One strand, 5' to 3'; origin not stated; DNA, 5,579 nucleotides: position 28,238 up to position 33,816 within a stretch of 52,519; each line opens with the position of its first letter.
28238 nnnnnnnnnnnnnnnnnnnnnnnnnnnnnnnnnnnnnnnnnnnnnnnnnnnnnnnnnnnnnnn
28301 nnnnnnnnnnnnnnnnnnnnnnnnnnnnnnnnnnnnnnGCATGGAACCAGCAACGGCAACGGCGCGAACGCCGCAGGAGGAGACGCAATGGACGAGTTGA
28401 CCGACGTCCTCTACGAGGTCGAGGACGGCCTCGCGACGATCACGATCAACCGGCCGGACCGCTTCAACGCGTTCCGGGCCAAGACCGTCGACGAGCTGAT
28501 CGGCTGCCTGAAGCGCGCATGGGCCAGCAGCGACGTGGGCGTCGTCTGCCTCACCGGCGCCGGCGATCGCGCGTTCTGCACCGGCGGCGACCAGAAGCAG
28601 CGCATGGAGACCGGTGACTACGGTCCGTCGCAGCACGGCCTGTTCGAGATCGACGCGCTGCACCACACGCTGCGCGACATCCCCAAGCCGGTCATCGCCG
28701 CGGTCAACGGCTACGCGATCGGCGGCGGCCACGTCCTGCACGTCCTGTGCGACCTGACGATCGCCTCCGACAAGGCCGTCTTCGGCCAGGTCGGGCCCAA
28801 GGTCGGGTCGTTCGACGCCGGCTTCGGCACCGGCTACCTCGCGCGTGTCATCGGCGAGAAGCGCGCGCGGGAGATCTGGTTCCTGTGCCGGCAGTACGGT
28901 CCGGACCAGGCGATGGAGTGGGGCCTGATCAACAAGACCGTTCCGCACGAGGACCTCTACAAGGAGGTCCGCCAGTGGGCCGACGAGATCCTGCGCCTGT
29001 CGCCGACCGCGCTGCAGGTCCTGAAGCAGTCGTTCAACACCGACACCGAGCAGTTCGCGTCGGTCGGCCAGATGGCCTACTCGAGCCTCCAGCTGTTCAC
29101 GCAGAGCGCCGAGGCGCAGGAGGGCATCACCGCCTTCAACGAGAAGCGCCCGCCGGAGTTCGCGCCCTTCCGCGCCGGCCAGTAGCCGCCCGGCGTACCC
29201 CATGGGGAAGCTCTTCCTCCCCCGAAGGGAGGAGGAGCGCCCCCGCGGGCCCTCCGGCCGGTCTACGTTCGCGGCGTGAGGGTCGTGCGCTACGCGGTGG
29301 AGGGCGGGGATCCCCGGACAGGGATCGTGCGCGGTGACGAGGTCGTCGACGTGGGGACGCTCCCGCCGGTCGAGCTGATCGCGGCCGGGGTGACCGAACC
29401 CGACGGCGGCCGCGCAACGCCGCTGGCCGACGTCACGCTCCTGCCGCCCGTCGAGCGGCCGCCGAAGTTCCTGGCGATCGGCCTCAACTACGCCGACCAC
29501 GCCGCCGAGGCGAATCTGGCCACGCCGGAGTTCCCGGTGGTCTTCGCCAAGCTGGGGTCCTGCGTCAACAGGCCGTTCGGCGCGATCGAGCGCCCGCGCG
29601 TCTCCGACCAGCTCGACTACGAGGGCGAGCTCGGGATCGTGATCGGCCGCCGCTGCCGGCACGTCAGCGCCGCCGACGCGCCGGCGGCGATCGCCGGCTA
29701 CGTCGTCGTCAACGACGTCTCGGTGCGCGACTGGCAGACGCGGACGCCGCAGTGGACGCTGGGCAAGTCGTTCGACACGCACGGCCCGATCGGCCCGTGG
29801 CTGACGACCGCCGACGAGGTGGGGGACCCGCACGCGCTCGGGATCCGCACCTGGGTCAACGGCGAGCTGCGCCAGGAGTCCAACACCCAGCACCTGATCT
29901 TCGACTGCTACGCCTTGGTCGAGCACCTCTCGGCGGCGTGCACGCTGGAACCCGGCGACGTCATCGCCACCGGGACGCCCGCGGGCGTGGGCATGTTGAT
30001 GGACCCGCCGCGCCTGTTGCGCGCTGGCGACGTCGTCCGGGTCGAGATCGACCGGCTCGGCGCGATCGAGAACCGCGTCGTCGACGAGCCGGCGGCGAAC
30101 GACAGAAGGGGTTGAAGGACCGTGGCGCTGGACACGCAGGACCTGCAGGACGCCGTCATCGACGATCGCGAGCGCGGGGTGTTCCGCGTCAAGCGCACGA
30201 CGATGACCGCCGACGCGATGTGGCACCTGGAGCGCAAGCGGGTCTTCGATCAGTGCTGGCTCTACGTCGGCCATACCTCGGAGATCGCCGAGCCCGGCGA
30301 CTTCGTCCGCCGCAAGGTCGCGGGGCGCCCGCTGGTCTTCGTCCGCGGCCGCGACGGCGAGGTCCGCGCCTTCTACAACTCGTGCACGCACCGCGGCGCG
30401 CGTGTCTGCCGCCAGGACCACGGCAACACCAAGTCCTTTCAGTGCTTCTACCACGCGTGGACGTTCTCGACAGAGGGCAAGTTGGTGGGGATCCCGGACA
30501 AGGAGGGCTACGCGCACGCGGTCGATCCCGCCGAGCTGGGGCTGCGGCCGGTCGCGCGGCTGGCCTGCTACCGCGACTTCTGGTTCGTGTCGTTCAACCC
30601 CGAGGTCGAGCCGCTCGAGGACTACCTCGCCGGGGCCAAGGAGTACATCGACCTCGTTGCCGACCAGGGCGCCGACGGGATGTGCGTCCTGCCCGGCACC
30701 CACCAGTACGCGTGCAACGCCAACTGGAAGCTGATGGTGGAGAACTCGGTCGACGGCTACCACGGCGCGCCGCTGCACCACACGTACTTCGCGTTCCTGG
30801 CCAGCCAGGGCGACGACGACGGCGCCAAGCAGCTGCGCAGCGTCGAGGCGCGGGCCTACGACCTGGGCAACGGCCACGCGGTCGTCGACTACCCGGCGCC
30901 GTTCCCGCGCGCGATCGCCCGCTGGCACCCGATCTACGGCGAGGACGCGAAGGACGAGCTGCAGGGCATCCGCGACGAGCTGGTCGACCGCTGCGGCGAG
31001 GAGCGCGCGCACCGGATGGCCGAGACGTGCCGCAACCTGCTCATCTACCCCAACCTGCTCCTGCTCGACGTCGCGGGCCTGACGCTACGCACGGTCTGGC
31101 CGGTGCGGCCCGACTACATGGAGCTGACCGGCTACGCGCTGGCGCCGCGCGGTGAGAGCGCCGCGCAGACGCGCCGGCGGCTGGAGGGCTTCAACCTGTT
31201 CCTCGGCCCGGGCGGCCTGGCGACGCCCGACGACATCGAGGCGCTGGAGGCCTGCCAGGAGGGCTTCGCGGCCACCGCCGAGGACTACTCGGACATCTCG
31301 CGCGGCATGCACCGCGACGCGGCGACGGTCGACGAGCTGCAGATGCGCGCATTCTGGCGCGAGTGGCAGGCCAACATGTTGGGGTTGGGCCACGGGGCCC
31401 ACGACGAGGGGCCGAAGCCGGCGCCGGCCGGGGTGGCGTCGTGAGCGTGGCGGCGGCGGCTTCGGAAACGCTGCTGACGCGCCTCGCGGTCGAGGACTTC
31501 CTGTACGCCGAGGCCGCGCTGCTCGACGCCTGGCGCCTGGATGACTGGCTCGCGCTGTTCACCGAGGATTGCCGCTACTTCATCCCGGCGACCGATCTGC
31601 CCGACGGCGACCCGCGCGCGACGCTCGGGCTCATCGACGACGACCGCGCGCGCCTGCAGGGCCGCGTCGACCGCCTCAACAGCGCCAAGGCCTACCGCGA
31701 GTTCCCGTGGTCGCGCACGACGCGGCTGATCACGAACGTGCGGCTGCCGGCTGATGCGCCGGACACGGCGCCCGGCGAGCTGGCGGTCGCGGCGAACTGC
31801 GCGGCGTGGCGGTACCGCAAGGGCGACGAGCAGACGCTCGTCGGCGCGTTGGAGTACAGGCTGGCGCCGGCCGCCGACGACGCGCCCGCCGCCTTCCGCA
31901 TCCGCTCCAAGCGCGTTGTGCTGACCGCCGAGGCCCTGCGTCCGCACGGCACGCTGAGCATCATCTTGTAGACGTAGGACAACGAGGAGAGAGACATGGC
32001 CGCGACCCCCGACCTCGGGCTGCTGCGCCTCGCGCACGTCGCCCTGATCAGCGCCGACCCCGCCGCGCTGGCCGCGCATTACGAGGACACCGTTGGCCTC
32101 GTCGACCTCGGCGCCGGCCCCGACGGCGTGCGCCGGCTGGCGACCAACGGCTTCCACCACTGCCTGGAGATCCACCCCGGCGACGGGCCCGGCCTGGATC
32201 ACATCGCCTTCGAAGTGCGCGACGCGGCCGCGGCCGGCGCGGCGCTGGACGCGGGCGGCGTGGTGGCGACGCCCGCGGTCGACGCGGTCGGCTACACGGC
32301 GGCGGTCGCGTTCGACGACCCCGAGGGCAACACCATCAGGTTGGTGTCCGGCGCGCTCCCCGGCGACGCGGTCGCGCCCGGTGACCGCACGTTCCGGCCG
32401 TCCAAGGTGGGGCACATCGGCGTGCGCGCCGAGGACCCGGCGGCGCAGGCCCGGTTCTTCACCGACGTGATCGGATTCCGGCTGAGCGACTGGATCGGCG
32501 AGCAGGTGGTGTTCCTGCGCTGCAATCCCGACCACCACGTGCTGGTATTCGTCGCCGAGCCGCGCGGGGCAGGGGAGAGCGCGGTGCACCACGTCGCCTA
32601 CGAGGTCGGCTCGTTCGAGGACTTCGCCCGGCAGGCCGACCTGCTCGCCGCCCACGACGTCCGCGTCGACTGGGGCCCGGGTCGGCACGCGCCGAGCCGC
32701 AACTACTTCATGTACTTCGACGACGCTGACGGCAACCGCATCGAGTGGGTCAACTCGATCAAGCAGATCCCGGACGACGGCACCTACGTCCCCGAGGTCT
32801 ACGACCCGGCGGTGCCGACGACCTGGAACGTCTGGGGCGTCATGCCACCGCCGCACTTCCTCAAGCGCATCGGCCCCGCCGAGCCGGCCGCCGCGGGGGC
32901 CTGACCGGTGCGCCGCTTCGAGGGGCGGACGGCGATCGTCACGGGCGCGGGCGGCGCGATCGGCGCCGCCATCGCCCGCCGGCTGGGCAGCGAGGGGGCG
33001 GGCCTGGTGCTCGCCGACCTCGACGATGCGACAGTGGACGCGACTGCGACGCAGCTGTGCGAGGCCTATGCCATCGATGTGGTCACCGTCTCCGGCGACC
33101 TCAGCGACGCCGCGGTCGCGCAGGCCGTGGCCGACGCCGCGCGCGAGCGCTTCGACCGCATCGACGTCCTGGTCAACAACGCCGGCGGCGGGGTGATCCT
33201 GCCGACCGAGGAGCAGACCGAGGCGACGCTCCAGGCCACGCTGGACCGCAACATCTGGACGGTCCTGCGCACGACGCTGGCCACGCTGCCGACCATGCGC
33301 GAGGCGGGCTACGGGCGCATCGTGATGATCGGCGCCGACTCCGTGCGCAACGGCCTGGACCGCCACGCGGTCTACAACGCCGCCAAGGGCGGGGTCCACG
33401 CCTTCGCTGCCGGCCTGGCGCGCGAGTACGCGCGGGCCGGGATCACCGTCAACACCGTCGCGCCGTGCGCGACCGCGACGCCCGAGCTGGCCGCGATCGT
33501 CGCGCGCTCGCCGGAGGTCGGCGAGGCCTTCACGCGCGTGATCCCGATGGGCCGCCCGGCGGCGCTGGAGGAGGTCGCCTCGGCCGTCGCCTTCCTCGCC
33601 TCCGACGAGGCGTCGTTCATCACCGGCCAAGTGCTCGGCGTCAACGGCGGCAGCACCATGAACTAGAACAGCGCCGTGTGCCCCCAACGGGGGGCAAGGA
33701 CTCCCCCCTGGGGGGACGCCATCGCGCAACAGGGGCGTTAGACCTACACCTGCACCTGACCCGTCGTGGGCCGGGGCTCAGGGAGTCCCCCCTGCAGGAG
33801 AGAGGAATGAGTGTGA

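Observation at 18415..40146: Recurring palindromic operator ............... links five transcription units into one candidate acyl-CoA regulon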

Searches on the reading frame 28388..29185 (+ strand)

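Call 9: search_protein_families(library=pfam, proteins=[window:28388-29185:+])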
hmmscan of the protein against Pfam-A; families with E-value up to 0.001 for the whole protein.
window:28388-29185:+ (265 aa): 2 families
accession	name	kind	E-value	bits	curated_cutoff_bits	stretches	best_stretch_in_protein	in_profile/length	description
PF00378.25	ECH_1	-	2.3e-69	234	27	1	11-258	2-248/251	Enoyl-CoA hydratase/isomerase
PF16113.10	ECH_2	-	3e-25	89.9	27.2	1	16-190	2-177/335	Enoyl-CoA hydratase/isomerase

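Call 52: search_protein_families(library=ncbifam, proteins=[window:28388-29185:+], max_evalue=0.00001)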
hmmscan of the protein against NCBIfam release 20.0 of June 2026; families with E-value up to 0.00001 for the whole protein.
window:28388-29185:+ (265 aa): 71 families (the best 25 are shown)
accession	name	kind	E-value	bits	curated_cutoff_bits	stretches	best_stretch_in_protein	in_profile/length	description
NF005637.0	PRK07396.1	equivalog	6.6e-103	343.8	380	1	3-262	11-270/273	1,4-dihydroxy-2-naphthoyl-CoA synthase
TIGR03210.1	badI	equivalog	6.3e-101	337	467.6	1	5-259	2-254/256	2-ketocyclohexanecarboxyl-CoA hydrolase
TIGR01929.1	menB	equivalog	1.6e-94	316.3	342.7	1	5-261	2-259/259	1,4-dihydroxy-2-naphthoyl-CoA synthase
NF006186.0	PRK08321.1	equivalog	1.7e-73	247.8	378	1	3-261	21-298/302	1,4-dihydroxy-2-naphthoyl-CoA synthase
NF004475.0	PRK05809.1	subfamily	1.9e-45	155.4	394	1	3-258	2-257/260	short-chain-enoyl-CoA hydratase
NF042430.2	EnCoAhydt_DpgD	equivalog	5.2e-45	153.9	400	1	9-258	1-255/258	enoyl-CoA-hydratase DpgD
NF004857.0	PRK06210.1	equivalog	1.5e-44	152.5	341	1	3-260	6-274/275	enoyl-CoA hydratase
NF006109.0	PRK08260.1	subfamily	2.7e-43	148.3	320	1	4-259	3-276/296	enoyl-CoA hydratase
NF051848.1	EnCoAHydtEchA19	equivalog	3e-43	148.2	400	1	8-259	3-256/258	enoyl-CoA hydratase EchA19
TIGR02280.1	PaaB1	equivalog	3.7e-43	147.9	345.15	1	7-258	1-253/256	2-(1,2-epoxy-1,2-dihydrophenyl)acetyl-CoA isomerase PaaG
NF004840.0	PRK06190.1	equivalog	7.1e-42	143.8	253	1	7-228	6-225/260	enoyl-CoA hydratase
NF004634.0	PRK05980.1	equivalog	7.3e-42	143.6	375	1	7-258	5-260/263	crotonase/enoyl-CoA hydratase family protein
NF005802.0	PRK07657.1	equivalog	9.5e-42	143.3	363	1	9-258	7-257/260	enoyl-CoA hydratase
NF006008.0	PRK08139.1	equivalog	5.1e-41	141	313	1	7-259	13-264/266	enoyl-CoA hydratase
NF004517.0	PRK05862.1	equivalog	1.4e-40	139.4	396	1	6-259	5-255/257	enoyl-CoA hydratase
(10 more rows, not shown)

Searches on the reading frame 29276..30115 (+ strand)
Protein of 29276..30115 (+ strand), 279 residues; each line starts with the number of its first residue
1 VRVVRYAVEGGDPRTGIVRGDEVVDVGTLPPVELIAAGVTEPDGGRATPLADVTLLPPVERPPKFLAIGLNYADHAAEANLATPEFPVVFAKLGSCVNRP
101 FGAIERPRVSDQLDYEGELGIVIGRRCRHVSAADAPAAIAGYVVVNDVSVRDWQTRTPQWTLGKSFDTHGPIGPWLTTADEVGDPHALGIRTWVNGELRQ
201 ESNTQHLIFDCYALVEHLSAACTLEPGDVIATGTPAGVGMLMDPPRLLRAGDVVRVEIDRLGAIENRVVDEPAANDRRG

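Call 9: search_protein_families(library=pfam, proteins=[window:29276-30115:+])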
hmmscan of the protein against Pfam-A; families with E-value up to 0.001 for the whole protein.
window:29276-30115:+ (279 aa): 2 families
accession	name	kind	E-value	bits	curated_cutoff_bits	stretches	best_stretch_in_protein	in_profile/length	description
PF01557.24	FAA_hydrolase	-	1e-74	251.2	23.9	1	65-269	2-214/214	Fumarylacetoacetate (FAA) hydrolase C-terminal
PF10370.14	Rv2993c-like_N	-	4.7e-05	24.6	21.3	1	1-58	1-50/50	Rv2993c-like, N-terminal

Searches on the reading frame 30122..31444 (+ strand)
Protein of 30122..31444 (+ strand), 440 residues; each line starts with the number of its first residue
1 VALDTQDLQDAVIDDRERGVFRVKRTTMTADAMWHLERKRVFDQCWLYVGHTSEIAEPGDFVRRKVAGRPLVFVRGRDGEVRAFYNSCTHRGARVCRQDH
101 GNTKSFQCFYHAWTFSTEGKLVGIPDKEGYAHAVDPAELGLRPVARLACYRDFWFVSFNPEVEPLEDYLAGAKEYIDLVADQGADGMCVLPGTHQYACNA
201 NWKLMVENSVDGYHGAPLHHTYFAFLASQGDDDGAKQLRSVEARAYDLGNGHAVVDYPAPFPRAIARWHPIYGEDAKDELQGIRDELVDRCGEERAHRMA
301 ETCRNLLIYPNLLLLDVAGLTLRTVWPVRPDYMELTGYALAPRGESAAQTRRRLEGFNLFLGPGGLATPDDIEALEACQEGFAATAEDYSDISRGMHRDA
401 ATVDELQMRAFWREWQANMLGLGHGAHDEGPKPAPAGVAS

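Call 9: search_protein_families(library=pfam, proteins=[window:30122-31444:+])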
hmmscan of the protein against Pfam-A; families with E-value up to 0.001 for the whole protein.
window:30122-31444:+ (440 aa): 2 families
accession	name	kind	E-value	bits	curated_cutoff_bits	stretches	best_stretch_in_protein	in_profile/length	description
PF00355.32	Rieske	-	9.1e-21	74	20.3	1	46-128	2-82/88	Rieske [2Fe-2S] domain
PF00848.25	Ring_hydroxyl_A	-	1.9e-15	57.7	24.9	1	193-419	9-206/208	Ring hydroxylating alpha subunit (catalytic domain)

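Call 52: search_protein_families(library=ncbifam, proteins=[window:30122-31444:+], max_evalue=0.00001)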
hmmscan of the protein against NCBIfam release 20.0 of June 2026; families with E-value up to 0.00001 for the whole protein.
window:30122-31444:+ (440 aa): 6 families
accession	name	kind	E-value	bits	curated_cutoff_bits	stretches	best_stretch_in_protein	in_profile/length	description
TIGR03229.1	benzo_1_2_benA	equivalog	5.5e-92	308.9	780.95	1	9-405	2-396/433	benzoate 1,2-dioxygenase large subunit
TIGR03228.1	anthran_1_2_A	equivalog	1.2e-69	235.1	671.9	1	16-398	8-394/438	anthranilate 1,2-dioxygenase large subunit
NF042946.1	3PPDioc_HcaE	equivalog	1.2e-48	166.2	830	1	12-375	8-372/450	3-phenylpropionate/cinnamic acid dioxygenase subunit alpha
NF041684.1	ant_diox_AndAc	equivalog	2.3e-46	158.2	750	1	21-223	21-228/418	anthranilate 1,2-dioxygenase large subunit AndAc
NF058607.1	GlBtMonoOxGbcA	equivalog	9.4e-35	119.8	670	1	19-231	29-234/420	glycine betaine monooxygenase oxygenase subunit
NF052579.1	BetMthstMoxSdmAMthl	equivalog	7.8e-07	28.4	600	1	47-133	18-103/351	4beta-methylsterol monooxygenase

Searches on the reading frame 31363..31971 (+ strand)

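Call 9: search_protein_families(library=pfam, proteins=[window:31363-31971:+])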
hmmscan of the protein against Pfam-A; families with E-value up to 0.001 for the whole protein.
window:31363-31971:+ (202 aa): 2 families
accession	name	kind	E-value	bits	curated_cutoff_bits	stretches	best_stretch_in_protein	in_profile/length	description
PF00866.24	Ring_hydroxyl_B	-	3.5e-27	95.7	27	1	50-192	2-142/144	Ring hydroxylating beta subunit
PF13577.12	SnoaL_4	-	8.6e-06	26.2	24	1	36-166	2-110/126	SnoaL-like domain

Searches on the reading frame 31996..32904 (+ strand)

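Call 9: search_protein_families(library=pfam, proteins=[window:31996-32904:+])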
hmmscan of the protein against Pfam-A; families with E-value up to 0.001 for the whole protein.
window:31996-32904:+ (302 aa): 3 families
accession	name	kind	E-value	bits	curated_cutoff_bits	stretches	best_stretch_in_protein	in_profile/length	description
PF00903.31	Glyoxalase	-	5.1e-25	88.6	20.6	2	137-250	1-120/121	Glyoxalase/Bleomycin resistance protein/Dioxygenase superfamily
PF13669.12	Glyoxalase_4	-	7.6e-08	33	27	0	63-94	65-96/109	Glyoxalase/Bleomycin resistance protein/Dioxygenase superfamily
PF18029.7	Glyoxalase_6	-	4.7e-06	27.6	23.6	0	16-117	3-106/106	Glyoxalase-like domain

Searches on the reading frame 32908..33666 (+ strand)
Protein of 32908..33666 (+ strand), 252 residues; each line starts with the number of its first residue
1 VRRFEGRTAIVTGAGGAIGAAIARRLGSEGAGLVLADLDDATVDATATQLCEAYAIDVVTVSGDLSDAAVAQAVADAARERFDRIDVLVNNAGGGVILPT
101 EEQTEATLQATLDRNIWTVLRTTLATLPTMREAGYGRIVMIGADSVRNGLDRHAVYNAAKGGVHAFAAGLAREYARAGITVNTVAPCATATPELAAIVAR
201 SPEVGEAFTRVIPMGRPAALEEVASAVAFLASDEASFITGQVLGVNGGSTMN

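Call 9: search_protein_families(library=pfam, proteins=[window:32908-33666:+])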
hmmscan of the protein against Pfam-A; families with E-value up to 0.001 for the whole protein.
window:32908-33666:+ (252 aa): 4 families
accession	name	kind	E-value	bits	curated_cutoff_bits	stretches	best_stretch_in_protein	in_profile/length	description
PF13561.12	adh_short_C2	-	8.8e-50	169.9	27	1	16-250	6-236/236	Enoyl-(Acyl carrier protein) reductase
PF00106.31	adh_short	-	2.7e-43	148.2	26.6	1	8-195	2-188/195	short chain dehydrogenase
PF08659.16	KR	-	4.2e-06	27.3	22.6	1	8-172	2-165/180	KR domain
PF01370.27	Epimerase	-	0.00094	19.1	20.9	0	10-121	2-103/240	NAD dependent epimerase/dehydratase family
